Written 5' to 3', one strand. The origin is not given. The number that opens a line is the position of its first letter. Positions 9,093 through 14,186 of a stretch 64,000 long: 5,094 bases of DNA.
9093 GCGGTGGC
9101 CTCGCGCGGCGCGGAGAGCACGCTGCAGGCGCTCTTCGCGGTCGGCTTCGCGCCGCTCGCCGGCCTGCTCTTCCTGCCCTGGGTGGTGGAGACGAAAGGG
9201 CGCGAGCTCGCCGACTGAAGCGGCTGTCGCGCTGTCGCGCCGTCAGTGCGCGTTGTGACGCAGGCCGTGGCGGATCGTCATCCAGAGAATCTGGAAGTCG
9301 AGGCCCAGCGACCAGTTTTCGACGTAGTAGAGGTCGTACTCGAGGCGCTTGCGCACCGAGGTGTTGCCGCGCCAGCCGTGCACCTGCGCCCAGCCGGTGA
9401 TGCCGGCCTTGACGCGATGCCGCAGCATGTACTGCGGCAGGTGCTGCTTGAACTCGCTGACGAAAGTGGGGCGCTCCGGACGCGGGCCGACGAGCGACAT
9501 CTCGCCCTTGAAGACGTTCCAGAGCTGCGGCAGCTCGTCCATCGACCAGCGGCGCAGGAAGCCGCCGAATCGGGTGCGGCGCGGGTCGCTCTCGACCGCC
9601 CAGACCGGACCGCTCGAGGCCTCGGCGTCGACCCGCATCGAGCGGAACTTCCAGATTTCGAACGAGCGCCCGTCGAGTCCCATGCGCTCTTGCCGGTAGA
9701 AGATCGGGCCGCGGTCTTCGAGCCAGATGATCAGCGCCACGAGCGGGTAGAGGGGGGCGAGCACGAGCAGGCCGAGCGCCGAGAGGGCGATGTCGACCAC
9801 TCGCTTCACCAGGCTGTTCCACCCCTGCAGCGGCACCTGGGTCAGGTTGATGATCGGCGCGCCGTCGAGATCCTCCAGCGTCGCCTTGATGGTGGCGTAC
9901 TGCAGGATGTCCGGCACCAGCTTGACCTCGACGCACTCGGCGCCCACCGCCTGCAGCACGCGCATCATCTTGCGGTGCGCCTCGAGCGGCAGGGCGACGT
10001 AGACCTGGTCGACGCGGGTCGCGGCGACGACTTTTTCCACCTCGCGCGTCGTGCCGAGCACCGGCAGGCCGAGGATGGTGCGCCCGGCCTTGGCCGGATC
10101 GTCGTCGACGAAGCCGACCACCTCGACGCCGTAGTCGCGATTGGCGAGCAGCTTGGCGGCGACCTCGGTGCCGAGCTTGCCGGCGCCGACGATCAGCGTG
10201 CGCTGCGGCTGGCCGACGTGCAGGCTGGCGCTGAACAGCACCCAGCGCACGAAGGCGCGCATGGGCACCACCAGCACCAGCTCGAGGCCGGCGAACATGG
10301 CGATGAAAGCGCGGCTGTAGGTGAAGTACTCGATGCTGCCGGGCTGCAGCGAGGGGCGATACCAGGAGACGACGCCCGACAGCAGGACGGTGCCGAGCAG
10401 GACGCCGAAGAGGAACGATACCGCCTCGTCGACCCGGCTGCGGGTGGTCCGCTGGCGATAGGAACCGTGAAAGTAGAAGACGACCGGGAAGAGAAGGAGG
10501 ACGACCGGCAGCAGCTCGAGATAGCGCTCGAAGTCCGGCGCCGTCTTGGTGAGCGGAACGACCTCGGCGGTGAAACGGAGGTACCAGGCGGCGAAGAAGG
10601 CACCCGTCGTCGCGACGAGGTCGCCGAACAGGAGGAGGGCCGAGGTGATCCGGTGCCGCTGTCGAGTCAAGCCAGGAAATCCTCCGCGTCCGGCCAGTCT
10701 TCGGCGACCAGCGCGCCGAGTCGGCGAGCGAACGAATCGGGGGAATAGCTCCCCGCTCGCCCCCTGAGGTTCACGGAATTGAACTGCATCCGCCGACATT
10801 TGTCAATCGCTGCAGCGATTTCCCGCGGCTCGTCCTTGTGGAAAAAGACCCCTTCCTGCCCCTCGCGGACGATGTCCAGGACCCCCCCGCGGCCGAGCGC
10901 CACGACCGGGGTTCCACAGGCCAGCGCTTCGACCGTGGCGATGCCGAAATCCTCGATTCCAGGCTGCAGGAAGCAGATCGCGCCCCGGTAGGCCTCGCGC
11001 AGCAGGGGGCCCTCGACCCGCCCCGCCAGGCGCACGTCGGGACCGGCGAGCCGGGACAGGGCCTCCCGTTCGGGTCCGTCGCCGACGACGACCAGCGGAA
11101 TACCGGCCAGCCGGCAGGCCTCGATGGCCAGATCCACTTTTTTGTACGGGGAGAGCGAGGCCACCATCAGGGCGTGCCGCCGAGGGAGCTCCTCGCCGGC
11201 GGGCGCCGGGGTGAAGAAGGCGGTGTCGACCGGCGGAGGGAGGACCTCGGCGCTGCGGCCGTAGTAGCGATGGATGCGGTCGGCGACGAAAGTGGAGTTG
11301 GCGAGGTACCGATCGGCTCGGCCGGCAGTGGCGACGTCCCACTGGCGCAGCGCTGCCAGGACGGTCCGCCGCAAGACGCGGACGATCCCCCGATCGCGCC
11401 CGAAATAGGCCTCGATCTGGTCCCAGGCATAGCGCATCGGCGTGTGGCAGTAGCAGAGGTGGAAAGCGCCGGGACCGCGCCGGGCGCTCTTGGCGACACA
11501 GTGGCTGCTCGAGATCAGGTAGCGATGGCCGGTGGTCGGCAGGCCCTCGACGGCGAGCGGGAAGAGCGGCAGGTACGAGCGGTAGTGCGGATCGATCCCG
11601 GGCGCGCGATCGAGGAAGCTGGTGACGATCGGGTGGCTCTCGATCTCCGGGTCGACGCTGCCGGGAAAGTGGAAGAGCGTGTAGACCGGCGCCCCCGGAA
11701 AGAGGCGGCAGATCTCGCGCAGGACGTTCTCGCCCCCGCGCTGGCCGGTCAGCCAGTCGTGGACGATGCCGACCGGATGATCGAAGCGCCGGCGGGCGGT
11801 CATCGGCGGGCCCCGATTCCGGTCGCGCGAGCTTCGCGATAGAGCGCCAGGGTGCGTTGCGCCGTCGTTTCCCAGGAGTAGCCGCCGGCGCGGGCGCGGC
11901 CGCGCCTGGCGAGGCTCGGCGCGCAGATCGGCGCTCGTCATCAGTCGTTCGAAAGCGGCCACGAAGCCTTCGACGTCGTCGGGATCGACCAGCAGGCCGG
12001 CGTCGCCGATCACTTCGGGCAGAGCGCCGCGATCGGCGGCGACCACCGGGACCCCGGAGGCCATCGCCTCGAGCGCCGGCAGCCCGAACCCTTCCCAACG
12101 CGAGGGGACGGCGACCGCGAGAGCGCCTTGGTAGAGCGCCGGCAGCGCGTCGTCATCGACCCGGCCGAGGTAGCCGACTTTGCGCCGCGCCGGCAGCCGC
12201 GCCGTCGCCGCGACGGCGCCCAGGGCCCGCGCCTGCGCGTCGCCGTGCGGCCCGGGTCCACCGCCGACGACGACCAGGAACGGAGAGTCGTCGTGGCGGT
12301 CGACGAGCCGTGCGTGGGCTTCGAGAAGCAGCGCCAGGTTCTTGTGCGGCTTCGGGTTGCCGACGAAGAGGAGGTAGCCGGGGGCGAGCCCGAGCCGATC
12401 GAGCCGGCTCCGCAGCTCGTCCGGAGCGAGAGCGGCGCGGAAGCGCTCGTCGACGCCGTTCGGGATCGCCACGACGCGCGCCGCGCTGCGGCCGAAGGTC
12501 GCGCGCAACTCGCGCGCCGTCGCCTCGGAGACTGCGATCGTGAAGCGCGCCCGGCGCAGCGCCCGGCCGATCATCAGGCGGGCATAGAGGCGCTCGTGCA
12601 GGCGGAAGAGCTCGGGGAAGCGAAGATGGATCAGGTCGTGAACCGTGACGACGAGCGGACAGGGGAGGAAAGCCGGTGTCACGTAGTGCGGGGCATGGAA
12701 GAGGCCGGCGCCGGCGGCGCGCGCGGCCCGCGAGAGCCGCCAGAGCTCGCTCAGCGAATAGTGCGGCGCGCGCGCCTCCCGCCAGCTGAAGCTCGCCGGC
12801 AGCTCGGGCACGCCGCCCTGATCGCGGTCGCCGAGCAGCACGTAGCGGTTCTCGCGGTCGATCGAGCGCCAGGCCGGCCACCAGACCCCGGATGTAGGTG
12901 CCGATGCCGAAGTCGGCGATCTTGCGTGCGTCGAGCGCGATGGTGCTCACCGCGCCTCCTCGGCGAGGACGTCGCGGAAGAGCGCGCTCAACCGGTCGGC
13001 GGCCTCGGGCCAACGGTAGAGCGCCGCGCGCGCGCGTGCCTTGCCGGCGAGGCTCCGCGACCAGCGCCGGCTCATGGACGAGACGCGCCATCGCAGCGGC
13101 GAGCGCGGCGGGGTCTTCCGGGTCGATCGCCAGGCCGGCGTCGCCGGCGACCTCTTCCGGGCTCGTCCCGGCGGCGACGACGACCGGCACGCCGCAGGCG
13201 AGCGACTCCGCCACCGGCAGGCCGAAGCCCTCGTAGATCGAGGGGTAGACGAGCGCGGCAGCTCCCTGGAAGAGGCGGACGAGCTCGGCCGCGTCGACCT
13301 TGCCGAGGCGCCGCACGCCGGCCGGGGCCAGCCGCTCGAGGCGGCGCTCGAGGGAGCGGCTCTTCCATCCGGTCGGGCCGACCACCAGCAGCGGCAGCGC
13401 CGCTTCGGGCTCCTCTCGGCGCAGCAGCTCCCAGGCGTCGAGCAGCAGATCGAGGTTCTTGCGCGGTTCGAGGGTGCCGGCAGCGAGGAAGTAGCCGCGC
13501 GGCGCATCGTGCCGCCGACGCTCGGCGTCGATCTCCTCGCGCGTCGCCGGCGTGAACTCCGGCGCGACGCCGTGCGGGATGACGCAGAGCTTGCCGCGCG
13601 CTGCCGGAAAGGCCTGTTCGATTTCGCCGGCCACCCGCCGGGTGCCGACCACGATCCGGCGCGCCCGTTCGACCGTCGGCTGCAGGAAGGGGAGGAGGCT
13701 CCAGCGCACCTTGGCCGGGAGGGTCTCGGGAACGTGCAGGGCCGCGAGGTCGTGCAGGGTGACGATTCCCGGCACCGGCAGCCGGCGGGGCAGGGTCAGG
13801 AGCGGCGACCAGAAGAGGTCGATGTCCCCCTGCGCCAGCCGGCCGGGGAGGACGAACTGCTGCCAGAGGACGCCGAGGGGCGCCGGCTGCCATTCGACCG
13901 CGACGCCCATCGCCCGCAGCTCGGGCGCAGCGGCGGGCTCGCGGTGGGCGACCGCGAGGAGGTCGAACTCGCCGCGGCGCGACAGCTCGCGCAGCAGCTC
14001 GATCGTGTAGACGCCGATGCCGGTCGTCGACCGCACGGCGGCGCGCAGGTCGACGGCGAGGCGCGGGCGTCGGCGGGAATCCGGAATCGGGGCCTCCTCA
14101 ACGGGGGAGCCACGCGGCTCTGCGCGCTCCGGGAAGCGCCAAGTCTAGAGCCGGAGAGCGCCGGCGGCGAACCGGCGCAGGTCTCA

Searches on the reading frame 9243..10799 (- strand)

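Call 3: search_protein_families(library=pfam, proteins=[window:9243-10799:-], max_evalue=0.1)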
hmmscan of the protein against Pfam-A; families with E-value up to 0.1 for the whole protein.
window:9243-10799:- (518 aa): 8 families
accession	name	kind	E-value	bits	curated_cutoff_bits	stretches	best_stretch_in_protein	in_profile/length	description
PF02397.22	Bac_transf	-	6.4e-71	238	27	1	332-512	1-177/179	Bacterial sugar transferase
PF13727.12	CoA_binding_3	-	1.4e-27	97.3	25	1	112-296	4-175/175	CoA-binding domain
PF02629.25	CoA_binding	-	7.8e-06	27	22.3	1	198-271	3-72/97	CoA binding domain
PF01408.29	GFO_IDH_MocA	-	1.1e-05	26.6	24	1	200-280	2-80/120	Oxidoreductase family, NAD-binding Rossmann fold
PF17836.7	PglD_N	-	0.00078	20.4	23.4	1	202-258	3-54/78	PglD N-terminal domain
PF00899.27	ThiF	-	0.028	14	28.1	1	199-234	21-53/238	ThiF family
PF13425.11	O-antigen_lig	-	0.044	13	31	1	44-145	52-149/462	O-antigen ligase like membrane protein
PF03447.22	NAD_binding_3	-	0.077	14.1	24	0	205-262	1-58/116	Homoserine dehydrogenase, NAD binding domain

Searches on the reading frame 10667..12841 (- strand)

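Call 3: search_protein_families(library=pfam, proteins=[window:10667-12841:-], max_evalue=0.1)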
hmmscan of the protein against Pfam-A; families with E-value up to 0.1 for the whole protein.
window:10667-12841:- (724 aa): 5 families
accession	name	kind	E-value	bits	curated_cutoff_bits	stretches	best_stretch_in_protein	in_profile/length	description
PF00534.26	Glycos_transf_1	-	3.7e-56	189.8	26.4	2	156-312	17-167/172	Glycosyl transferases group 1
PF13692.12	Glyco_trans_1_4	-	4.4e-52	176.6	27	2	156-302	3-141/142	Glycosyl transferases group 1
PF13439.12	Glyco_transf_4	-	3.3e-26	92.8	28.5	2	20-132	48-168/170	Glycosyltransferase Family 4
PF20706.3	GT4-conflict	-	2.4e-16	60.1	26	2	96-294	145-333/385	Family 4 Glycosyltransferase in conflict systems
PF13524.12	Glyco_trans_1_2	-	3.1e-10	40.6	25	2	575-682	8-111/144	Glycosyl transferase-like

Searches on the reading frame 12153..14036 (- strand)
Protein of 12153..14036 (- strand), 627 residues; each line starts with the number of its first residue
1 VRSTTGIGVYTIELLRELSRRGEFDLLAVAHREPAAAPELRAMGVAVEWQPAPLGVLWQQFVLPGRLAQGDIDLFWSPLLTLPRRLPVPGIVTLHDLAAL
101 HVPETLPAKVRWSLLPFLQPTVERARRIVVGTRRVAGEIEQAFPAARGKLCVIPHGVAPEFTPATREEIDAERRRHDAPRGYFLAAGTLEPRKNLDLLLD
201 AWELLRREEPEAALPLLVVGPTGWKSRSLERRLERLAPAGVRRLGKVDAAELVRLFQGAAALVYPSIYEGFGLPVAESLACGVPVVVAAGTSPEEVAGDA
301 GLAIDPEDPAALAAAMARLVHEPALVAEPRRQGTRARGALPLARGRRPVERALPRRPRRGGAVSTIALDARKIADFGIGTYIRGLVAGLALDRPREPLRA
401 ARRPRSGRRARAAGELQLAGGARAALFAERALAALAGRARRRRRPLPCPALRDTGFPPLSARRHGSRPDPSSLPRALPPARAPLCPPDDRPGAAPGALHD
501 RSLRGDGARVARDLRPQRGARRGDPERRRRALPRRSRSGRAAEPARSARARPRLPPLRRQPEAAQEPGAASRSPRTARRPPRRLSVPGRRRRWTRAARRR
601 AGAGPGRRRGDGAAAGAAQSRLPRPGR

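Call 3: search_protein_families(library=pfam, proteins=[window:12153-14036:-], max_evalue=0.1)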
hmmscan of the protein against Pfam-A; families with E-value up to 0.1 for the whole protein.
window:12153-14036:- (627 aa): 5 families
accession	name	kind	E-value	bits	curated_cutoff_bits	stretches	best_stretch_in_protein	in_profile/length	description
PF00534.26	Glycos_transf_1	-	1.8e-27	96.4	26.4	1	173-333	8-166/172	Glycosyl transferases group 1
PF13692.12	Glyco_trans_1_4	-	1.1e-26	94.3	27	1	182-321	3-141/142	Glycosyl transferases group 1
PF13439.12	Glyco_transf_4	-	2.1e-13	51.1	28.5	1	6-160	3-169/170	Glycosyltransferase Family 4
PF20706.3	GT4-conflict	-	2.7e-13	50.1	26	1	133-289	155-312/385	Family 4 Glycosyltransferase in conflict systems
PF13524.12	Glyco_trans_1_2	-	0.00013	22.3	25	1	212-333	15-125/144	Glycosyl transferase-like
